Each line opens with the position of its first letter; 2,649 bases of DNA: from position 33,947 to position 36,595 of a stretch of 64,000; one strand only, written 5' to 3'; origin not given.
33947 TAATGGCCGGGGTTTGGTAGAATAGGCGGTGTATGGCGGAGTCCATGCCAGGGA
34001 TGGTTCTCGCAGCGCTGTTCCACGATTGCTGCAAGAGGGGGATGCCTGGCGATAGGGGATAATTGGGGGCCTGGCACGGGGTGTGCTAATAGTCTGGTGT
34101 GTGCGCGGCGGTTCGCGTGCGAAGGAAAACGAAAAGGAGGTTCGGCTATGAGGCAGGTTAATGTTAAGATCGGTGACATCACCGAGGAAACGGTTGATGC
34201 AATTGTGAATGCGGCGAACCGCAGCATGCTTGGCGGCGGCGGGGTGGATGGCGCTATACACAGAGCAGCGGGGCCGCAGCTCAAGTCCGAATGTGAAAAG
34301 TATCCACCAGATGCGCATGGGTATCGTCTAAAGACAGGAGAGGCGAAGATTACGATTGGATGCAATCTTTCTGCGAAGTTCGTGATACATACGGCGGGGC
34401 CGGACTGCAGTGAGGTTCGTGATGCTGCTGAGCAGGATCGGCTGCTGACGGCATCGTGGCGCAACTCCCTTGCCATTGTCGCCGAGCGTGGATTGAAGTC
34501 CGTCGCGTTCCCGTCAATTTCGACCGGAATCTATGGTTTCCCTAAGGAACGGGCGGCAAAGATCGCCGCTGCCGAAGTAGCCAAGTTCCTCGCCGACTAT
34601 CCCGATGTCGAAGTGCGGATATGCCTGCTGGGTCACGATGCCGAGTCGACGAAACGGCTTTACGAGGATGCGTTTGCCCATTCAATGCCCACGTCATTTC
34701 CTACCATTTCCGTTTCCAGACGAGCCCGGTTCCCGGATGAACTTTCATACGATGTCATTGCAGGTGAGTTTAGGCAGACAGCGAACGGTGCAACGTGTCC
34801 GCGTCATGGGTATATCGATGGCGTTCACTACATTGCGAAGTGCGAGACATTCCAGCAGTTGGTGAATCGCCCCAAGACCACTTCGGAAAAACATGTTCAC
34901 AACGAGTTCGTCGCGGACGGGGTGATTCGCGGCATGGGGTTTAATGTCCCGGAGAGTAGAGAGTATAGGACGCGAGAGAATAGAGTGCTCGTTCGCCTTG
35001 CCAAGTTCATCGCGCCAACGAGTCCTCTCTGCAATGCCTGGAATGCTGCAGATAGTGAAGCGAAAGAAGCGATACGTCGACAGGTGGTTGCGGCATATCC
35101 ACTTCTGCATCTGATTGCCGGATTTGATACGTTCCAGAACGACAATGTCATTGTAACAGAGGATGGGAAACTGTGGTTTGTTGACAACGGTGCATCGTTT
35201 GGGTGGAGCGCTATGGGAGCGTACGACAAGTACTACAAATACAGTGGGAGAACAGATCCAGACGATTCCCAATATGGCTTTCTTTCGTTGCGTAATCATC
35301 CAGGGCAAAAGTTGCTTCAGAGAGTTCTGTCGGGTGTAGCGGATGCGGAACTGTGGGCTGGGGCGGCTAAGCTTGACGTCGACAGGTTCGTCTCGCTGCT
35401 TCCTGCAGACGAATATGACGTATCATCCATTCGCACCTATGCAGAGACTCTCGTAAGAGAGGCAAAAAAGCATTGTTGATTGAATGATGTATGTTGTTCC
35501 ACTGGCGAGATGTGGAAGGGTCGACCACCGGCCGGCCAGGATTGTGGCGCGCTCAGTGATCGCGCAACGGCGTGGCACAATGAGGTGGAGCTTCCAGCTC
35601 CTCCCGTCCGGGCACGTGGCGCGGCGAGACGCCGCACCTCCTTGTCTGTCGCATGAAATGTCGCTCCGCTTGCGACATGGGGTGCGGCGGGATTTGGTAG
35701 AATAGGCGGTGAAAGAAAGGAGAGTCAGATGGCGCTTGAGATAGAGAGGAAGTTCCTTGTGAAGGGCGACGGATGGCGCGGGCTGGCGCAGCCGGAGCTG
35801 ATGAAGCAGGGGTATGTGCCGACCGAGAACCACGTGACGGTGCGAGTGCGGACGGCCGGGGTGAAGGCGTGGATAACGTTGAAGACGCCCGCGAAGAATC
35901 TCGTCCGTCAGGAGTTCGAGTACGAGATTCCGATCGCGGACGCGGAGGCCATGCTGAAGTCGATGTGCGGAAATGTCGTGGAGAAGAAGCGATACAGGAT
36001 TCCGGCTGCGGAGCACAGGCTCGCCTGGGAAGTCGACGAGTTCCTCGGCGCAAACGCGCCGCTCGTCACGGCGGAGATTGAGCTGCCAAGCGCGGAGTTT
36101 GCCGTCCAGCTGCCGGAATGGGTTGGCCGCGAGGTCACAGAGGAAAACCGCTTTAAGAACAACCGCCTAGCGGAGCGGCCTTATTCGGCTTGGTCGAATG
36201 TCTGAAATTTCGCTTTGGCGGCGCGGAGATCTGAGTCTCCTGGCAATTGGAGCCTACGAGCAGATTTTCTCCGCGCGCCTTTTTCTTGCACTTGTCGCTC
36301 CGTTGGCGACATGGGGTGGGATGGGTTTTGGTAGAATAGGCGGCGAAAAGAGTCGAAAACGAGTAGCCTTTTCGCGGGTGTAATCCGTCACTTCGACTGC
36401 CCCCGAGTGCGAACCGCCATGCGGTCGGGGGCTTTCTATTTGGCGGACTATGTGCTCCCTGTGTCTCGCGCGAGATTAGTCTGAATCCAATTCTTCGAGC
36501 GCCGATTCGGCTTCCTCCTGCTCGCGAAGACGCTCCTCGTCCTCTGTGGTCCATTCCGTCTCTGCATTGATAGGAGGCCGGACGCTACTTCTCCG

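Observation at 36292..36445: Orphan island cassette driving a ~100-nt structured transcript (candidate regulon sRNA)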

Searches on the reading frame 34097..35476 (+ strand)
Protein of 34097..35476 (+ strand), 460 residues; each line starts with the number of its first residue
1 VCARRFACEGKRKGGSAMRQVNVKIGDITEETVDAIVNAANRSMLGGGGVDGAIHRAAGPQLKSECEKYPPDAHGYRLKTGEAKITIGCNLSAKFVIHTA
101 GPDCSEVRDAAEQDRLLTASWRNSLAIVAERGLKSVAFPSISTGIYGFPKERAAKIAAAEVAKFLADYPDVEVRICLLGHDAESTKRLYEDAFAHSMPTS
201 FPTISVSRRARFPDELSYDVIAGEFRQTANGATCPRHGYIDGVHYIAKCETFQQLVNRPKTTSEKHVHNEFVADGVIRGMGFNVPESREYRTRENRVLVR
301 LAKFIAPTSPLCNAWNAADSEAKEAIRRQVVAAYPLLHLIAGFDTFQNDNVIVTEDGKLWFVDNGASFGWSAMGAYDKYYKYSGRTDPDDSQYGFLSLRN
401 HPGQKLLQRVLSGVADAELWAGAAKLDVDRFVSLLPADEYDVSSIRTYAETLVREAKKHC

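Call 27: search_protein_families(library=pfam, proteins=[window:34097-35476:+], max_evalue=0.01)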
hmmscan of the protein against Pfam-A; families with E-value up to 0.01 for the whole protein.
window:34097-35476:+ (460 aa): 1 family
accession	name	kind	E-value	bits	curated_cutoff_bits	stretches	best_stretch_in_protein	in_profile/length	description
PF01661.27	Macro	-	1.1e-39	135.5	22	1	37-157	1-118/118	Macro domain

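Call 73: search_protein_families(library=phrogs, proteins=[window:34097-35476:+], max_evalue=0.001)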
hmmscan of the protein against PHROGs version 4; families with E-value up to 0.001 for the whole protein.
window:34097-35476:+ (460 aa): 1 family
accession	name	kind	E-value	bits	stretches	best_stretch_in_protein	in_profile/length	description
phrog_2613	-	unknown function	3.6e-05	24.5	1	26-158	31-170/274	-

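Call 74: search_protein_families(library=padloc, proteins=[window:34097-35476:+], max_evalue=0.001)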
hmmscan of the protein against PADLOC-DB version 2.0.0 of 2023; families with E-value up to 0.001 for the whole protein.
window:34097-35476:+ (460 aa): 0 families

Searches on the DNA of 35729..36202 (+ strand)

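Call 70: search_rna_families(source=L033, start=380, end=900, threshold=evalue, max_evalue=10)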
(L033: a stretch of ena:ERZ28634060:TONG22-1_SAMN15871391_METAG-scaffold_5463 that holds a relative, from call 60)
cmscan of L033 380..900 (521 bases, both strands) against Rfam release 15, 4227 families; matches with E-value up to 10: 1.
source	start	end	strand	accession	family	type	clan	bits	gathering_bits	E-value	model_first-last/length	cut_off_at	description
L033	498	611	-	RF03964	mir-H1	Gene; miRNA;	-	23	97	0.23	1-85/85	no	mir-H1 microRNA precursor family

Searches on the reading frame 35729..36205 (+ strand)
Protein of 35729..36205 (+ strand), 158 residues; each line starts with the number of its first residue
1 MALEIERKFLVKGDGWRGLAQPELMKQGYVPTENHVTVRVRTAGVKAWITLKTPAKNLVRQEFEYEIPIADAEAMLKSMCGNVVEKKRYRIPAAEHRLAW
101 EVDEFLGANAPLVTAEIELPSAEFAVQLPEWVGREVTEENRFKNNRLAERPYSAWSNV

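Call 12: find_encoding_contigs(protein=window:35729-36205:+, flank=6000, max_places=10)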
Protein window:35729-36205:+ (158 aa): 1 contig read that carries it; 1 place shown.
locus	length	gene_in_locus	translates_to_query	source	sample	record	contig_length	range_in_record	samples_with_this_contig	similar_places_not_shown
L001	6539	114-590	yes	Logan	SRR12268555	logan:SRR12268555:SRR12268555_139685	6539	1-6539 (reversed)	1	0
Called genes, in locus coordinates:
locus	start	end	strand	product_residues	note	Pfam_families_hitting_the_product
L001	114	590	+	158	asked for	PF01928:CYTH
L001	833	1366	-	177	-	-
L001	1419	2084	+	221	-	-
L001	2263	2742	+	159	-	-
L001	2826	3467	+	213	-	PF08238:Sel1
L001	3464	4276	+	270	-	PF00226:DnaJ (weak)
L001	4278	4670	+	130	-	PF08797:HIRAN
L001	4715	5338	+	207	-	-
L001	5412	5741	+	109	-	-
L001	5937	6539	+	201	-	?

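Call 37: list_cluster_members(proteins=[P0001, window:35729-36202:+, L009:3119-3592:+])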
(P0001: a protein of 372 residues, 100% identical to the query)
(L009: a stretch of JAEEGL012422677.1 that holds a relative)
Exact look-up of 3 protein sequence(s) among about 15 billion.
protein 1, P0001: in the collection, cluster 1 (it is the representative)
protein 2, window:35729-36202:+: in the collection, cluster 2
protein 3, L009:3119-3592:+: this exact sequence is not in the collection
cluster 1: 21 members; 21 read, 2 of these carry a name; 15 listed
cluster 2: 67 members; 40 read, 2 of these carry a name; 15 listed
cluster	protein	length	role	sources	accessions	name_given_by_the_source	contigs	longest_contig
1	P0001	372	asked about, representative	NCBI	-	-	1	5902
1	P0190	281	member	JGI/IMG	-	hypothetical protein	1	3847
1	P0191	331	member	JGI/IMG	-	hypothetical protein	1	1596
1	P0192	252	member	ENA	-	-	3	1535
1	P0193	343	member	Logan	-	-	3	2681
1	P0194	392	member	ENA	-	-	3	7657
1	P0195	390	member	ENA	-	-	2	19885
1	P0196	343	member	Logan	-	-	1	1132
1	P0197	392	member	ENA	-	-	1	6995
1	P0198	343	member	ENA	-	-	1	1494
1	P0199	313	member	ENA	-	-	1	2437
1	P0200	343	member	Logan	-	-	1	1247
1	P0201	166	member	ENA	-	-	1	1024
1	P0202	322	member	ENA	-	-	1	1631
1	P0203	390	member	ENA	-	-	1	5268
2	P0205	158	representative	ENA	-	-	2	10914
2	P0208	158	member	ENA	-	-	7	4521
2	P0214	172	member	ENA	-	-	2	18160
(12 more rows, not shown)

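Call 38: find_encoding_contigs(protein=P0195, flank=4000, max_places=4)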
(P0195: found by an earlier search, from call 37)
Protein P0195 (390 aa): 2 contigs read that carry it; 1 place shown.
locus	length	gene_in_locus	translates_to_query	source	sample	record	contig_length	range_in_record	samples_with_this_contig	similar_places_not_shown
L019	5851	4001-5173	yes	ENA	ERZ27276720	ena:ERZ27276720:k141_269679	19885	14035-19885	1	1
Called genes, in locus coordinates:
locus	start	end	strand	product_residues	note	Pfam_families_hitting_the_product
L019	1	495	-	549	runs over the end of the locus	PF00158:Sigma54_activat, PF14532:Sigma54_activ_2, PF07728:AAA_5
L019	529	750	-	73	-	-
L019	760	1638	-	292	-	-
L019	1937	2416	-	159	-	-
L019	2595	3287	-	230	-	-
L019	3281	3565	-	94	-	-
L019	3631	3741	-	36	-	-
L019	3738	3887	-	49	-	-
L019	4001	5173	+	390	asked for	PF18762:Kinase-PolyVal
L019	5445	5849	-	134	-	?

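Call 39: find_encoding_contigs(protein=P0214, flank=4000, max_places=4)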
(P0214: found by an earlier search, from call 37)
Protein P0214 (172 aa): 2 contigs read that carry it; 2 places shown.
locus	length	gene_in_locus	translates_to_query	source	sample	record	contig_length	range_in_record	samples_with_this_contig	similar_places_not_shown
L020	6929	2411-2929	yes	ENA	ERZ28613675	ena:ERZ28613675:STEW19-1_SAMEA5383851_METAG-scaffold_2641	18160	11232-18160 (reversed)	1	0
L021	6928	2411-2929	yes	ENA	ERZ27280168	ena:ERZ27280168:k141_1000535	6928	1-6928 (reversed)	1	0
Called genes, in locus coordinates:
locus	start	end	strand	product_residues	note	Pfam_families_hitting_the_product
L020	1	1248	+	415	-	?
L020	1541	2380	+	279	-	-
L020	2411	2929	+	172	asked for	PF01928:CYTH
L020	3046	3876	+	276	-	-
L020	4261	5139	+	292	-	-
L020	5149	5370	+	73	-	-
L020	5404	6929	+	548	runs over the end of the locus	-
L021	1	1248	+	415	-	?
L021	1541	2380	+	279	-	-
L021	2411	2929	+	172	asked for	PF01928:CYTH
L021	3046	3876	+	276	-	-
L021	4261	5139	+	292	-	-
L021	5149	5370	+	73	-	-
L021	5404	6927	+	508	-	?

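Call 41: find_encoding_contigs(protein=P0194, flank=3000, max_places=6)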
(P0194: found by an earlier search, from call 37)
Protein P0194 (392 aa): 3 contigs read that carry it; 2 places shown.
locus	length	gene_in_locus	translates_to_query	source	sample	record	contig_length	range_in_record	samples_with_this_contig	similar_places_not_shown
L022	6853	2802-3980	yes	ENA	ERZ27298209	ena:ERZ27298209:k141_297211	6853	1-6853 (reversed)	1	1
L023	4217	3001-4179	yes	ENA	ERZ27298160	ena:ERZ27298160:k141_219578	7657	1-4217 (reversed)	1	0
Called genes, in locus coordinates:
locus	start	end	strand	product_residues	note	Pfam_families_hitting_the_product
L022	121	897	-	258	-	PF10127:RlaP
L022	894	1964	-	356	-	PF10127:RlaP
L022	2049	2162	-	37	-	-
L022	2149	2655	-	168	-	PF08433:KTI12 (faint), PF13671:AAA_33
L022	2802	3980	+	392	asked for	PF18762:Kinase-PolyVal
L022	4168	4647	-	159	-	-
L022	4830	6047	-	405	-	PF13173:AAA_14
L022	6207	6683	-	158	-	PF01928:CYTH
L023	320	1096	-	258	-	PF10127:RlaP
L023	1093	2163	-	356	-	PF10127:RlaP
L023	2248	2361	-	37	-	-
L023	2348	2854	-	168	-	PF08433:KTI12 (faint), PF13671:AAA_33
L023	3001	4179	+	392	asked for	PF18762:Kinase-PolyVal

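Call 42: find_encoding_contigs(protein=P0208, flank=3000, max_places=10)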
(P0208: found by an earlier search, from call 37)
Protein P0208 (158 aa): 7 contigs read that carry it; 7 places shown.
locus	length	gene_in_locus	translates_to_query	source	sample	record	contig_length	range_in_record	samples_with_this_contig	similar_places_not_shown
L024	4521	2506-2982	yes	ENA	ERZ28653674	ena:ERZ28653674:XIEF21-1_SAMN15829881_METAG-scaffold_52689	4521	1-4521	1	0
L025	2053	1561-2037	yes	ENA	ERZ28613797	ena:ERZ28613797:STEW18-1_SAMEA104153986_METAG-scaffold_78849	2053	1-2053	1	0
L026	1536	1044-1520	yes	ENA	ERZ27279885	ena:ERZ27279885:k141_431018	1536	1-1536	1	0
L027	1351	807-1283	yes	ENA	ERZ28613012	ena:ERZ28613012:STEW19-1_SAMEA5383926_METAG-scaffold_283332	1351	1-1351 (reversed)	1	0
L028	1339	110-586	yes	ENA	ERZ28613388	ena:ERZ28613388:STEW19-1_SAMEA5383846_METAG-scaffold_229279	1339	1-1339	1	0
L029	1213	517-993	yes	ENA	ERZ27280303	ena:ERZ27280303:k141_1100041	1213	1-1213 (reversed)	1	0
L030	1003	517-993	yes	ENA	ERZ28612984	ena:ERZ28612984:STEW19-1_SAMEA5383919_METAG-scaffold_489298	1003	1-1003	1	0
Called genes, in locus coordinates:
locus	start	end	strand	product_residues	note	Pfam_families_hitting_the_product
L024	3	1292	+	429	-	?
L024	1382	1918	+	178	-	PF01661:Macro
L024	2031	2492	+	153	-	-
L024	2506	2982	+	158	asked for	PF01928:CYTH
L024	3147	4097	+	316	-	-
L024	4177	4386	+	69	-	-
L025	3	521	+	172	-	?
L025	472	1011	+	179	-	-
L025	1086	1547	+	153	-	-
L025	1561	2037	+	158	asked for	PF01928:CYTH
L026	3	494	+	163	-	?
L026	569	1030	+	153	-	-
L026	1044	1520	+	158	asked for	PF01928:CYTH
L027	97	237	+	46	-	-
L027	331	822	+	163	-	-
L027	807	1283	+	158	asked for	PF01928:CYTH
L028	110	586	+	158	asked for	PF01928:CYTH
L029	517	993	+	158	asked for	PF01928:CYTH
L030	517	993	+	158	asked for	PF01928:CYTH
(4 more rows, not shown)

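Call 43: find_encoding_contigs(protein=P0205, flank=3000, max_places=6)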
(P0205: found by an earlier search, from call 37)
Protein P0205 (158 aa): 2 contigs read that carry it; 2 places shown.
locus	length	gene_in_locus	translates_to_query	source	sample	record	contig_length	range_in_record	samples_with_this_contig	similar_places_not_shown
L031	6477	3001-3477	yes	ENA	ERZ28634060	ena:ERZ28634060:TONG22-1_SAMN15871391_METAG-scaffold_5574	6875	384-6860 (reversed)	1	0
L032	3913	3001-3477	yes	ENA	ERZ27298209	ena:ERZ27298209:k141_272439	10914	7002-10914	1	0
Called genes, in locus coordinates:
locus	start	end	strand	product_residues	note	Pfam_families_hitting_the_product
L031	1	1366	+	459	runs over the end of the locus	?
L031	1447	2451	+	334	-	-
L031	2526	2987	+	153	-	-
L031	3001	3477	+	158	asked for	PF01928:CYTH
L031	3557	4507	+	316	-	-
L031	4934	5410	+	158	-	PF01928:CYTH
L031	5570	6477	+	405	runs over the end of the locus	PF13173:AAA_14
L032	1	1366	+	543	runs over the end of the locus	PF13306:LRR_5, PF13855:LRR_8 (faint), PF13306:LRR_5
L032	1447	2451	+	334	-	-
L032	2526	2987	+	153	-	-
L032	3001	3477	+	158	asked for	PF01928:CYTH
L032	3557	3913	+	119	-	?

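Call 60: find_encoding_contigs(protein=P0197, flank=3500, max_places=5)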
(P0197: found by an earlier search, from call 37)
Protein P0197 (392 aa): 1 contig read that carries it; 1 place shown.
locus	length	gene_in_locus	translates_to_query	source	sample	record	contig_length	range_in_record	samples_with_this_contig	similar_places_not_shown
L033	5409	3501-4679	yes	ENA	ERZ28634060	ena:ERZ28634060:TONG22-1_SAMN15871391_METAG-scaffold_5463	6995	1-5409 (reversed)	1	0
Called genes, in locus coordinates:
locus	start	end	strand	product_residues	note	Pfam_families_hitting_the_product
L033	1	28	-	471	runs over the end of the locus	-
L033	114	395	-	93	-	-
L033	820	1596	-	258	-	PF10127:RlaP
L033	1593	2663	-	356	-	PF10127:RlaP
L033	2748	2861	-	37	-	-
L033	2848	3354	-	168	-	PF08433:KTI12 (faint), PF13671:AAA_33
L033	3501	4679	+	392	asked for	PF18762:Kinase-PolyVal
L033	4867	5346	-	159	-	-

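Call 61: find_encoding_contigs(protein=P0193, flank=3000, max_places=6)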
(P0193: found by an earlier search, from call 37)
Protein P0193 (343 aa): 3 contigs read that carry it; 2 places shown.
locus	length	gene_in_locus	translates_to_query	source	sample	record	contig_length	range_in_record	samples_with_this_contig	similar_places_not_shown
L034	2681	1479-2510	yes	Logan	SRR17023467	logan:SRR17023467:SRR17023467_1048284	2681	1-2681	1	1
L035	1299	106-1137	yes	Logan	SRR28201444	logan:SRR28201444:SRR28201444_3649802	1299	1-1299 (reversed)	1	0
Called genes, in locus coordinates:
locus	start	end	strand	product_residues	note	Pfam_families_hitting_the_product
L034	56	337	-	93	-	-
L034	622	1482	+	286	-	-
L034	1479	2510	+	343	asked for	PF18762:Kinase-PolyVal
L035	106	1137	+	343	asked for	PF18762:Kinase-PolyVal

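Call 73: search_protein_families(library=phrogs, proteins=[window:35729-36202:+], max_evalue=0.001)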
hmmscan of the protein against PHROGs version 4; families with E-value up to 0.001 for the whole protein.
window:35729-36202:+ (158 aa): 1 family
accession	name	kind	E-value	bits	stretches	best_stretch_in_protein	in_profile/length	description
phrog_6660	-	unknown function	3.2e-21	76.9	1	1-150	1-152/157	-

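Call 74: search_protein_families(library=padloc, proteins=[window:35729-36202:+], max_evalue=0.001)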
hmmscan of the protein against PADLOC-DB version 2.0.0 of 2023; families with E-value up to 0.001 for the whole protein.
window:35729-36202:+ (158 aa): 0 families

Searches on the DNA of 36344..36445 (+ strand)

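Call 58: build_rna_model(alignment_id=A2)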
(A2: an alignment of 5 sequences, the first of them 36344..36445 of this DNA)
Model R1 built from alignment A2 (5 sequences, 102 columns); structure: RNAalifold consensus.
model positions 102; base pairs 26; branch points 1; effective number of sequences 0.83; information 0.591 bits per position. Calibrated on 0.2 Mb of random sequence (short: E-values are rough).
structure used (alignment columns):
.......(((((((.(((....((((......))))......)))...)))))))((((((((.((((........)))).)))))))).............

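Call 59: search_with_rna_model(model_id=R1, sources=[window, L002, L003, L004, L005, L006, L007, L008, L009, L010, L011, L012, L013, L014, L015, L016, L017, L018, L019, L020, L021, L022, L023, L024, L025, L026, L027, L028, L029, L030, L031, L032], max_evalue=10)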
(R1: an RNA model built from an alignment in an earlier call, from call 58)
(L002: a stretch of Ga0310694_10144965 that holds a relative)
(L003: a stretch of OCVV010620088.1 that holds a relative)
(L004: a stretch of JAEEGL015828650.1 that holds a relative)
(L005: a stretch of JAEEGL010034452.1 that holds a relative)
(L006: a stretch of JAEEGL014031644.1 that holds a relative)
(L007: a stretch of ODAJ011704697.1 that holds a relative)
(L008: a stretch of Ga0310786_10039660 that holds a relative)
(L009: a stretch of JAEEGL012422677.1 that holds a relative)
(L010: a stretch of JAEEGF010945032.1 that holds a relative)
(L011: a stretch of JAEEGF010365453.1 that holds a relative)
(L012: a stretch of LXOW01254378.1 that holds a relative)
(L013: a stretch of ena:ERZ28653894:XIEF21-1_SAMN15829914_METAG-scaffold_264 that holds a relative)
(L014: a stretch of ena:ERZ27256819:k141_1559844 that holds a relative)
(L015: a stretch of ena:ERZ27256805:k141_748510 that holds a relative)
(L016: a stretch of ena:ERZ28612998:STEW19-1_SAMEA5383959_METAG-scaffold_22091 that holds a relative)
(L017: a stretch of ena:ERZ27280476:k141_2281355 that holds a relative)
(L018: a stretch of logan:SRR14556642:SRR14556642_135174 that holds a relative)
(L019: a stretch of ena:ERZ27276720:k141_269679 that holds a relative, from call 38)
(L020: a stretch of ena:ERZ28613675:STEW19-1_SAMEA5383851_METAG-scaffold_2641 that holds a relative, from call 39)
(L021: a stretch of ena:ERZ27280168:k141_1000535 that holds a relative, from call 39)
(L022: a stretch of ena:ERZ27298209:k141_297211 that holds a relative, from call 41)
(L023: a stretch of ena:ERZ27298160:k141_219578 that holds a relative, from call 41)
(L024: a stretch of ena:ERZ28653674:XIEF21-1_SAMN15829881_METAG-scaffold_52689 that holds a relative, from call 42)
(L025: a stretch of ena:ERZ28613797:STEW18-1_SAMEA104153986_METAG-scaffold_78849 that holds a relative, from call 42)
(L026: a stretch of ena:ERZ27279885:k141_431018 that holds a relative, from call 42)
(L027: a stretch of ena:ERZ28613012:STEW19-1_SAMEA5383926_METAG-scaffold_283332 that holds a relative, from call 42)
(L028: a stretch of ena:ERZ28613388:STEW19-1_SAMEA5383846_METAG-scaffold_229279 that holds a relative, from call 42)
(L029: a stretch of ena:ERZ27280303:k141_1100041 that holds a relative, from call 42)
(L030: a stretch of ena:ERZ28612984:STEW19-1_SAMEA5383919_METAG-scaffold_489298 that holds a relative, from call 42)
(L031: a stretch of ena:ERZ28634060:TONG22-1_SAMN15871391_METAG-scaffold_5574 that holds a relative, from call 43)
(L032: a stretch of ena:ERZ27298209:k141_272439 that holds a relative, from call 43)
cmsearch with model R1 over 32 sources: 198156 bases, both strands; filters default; matches with E-value up to 10: 16.
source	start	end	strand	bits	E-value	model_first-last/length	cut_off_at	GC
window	36344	36445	+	131.5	2.8e-34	1-102/102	no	0.58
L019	5204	5305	-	130.5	5.5e-34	1-102/102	no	0.58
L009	3735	3836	+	130.2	6.5e-34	1-102/102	no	0.57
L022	4011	4111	-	126.3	8.4e-33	1-102/102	no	0.6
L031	4565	4665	+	124.2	3.1e-32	1-102/102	no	0.59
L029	1133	1213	+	90.4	8.6e-23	1-81/102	3'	0.59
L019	5167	5263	+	18.5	0.01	1-102/102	no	0.61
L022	3974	4070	+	18.2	0.012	1-102/102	no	0.62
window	36386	36482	-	17.2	0.024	1-102/102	no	0.61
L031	4606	4674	-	15.3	0.078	1-102/102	no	0.65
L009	3777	3873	-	14.9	0.1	1-102/102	no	0.61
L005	2223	2240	-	14.3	0.15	85-102/102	5'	0.56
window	57541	57594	+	12.6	0.45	1-102/102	no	0.76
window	8932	9061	-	11.8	0.75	1-102/102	no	0.62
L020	5226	5327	+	9.6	3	1-102/102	no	0.51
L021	5226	5327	+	9.6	3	1-102/102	no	0.51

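Call 62: search_with_rna_model(model_id=R1, sources=[L033, L034, L035], max_evalue=1, show_alignments=3)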
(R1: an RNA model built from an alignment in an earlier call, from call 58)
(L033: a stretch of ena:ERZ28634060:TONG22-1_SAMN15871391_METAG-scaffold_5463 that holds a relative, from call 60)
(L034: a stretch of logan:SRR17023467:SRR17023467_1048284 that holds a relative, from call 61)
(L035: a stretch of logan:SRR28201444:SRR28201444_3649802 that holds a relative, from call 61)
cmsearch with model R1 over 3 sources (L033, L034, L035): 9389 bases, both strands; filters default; matches with E-value up to 1: 6.
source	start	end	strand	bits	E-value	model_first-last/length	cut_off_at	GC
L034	2541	2642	-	130.5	2.6e-35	1-102/102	no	0.58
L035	1168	1269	-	130.5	2.6e-35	1-102/102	no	0.58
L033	4710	4810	-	126.3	4e-34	1-102/102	no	0.6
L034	2504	2600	+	18.5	0.00049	1-102/102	no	0.61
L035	1131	1227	+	18.5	0.00049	1-102/102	no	0.61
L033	4673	4769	+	18.2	0.00058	1-102/102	no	0.62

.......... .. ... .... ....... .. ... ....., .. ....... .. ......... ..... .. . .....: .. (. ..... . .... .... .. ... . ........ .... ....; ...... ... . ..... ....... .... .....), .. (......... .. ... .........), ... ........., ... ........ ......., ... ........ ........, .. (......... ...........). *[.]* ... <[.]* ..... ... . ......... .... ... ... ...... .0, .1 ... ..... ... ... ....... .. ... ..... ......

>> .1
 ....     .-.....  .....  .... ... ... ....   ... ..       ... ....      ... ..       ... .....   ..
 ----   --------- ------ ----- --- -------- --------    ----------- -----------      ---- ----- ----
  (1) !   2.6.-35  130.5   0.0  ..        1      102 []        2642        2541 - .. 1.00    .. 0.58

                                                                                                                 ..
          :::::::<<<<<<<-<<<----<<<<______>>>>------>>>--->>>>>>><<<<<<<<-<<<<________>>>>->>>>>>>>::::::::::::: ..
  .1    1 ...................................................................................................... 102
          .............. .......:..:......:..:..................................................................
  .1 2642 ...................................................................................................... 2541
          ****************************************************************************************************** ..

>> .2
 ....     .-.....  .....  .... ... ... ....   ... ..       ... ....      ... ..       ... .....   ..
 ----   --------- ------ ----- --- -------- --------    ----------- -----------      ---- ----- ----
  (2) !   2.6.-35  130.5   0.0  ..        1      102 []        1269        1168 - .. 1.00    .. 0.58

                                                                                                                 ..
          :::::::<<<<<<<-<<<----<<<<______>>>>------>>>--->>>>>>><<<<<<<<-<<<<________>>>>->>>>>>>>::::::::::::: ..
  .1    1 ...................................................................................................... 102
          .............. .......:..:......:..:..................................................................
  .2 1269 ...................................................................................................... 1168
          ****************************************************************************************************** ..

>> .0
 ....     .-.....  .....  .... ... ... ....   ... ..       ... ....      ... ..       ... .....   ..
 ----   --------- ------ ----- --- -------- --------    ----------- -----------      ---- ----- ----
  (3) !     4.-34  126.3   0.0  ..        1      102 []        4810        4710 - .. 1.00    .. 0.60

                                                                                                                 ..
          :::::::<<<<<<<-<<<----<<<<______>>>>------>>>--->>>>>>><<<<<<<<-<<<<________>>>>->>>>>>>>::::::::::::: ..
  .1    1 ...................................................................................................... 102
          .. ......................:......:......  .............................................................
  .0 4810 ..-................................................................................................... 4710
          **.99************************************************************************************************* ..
